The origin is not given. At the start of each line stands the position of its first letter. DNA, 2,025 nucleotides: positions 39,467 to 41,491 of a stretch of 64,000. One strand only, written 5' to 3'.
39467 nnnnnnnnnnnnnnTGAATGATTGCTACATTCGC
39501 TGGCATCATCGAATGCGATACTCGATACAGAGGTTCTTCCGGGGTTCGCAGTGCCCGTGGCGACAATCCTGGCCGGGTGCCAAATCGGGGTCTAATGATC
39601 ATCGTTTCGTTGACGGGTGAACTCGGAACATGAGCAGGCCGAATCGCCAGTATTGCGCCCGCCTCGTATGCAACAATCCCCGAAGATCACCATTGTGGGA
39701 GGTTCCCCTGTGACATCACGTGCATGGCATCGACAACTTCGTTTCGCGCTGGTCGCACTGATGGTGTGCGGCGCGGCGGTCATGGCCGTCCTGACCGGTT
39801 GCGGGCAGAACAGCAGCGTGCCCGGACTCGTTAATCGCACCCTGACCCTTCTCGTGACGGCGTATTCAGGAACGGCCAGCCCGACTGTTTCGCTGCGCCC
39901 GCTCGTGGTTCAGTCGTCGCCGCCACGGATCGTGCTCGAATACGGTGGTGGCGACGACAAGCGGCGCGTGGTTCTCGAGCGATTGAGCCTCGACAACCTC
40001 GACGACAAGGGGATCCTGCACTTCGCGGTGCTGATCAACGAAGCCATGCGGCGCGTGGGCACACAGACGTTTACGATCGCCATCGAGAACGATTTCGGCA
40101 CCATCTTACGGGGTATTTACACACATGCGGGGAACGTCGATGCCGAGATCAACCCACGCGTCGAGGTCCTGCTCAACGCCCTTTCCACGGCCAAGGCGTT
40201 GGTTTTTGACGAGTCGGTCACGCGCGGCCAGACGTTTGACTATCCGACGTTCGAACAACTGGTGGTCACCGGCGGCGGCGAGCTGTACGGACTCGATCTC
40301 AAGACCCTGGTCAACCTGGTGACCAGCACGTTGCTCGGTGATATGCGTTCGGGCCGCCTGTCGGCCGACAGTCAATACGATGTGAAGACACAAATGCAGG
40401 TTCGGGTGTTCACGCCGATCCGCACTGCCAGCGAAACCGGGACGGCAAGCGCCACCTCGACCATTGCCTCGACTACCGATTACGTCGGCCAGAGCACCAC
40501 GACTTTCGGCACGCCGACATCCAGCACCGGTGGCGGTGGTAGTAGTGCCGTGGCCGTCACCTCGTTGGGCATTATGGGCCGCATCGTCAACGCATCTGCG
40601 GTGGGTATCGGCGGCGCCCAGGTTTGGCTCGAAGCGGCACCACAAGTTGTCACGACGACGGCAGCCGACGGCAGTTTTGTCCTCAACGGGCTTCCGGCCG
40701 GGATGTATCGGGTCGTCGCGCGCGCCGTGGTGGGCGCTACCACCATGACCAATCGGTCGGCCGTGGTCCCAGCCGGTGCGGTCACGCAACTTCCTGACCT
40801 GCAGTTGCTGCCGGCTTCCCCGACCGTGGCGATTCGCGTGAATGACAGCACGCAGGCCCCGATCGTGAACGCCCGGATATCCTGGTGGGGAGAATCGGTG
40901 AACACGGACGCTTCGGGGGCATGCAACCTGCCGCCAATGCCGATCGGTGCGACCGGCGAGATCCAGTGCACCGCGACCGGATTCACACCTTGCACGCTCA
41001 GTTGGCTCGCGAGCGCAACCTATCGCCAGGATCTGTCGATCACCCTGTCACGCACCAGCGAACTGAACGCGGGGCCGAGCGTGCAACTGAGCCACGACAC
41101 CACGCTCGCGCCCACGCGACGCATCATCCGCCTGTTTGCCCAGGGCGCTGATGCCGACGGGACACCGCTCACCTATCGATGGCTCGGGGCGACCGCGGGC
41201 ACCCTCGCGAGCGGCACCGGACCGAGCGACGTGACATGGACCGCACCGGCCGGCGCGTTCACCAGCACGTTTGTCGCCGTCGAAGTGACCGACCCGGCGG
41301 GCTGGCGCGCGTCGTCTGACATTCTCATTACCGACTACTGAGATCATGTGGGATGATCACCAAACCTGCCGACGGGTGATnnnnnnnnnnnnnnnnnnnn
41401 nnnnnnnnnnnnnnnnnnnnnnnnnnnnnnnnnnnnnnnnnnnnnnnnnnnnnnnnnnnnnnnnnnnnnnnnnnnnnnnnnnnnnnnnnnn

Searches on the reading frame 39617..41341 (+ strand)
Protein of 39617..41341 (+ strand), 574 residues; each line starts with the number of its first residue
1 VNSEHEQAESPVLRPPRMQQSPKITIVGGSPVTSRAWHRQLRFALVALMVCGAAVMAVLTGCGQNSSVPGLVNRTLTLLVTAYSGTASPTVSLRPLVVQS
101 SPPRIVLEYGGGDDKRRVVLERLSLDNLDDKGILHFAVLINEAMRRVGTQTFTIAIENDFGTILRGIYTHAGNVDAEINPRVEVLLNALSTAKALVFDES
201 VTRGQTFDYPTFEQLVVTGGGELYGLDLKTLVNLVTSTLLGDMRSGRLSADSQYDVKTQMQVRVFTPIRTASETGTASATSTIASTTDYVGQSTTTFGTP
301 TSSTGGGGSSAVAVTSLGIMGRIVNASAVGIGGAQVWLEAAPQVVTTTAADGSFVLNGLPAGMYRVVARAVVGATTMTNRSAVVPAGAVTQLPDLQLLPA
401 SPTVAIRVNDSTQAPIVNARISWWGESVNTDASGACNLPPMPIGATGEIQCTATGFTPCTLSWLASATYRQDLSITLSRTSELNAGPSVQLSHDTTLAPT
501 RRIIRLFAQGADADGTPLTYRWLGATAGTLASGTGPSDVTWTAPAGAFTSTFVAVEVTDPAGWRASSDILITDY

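Call 63: search_protein_families(library=pfam, proteins=[window:39617-41341:+], max_evalue=0.001)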
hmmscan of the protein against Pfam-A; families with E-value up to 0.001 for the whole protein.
window:39617-41341:+ (574 aa): 2 families
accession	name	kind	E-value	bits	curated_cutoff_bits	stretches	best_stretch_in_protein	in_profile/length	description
PF13620.12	CarboxypepD_reg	-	3e-15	56.8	32.3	1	319-397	2-81/82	Carboxypeptidase regulatory-like domain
PF13715.12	CarbopepD_reg_2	-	8.7e-07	29.3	32.2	0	319-378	1-59/88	CarboxypepD_reg-like domain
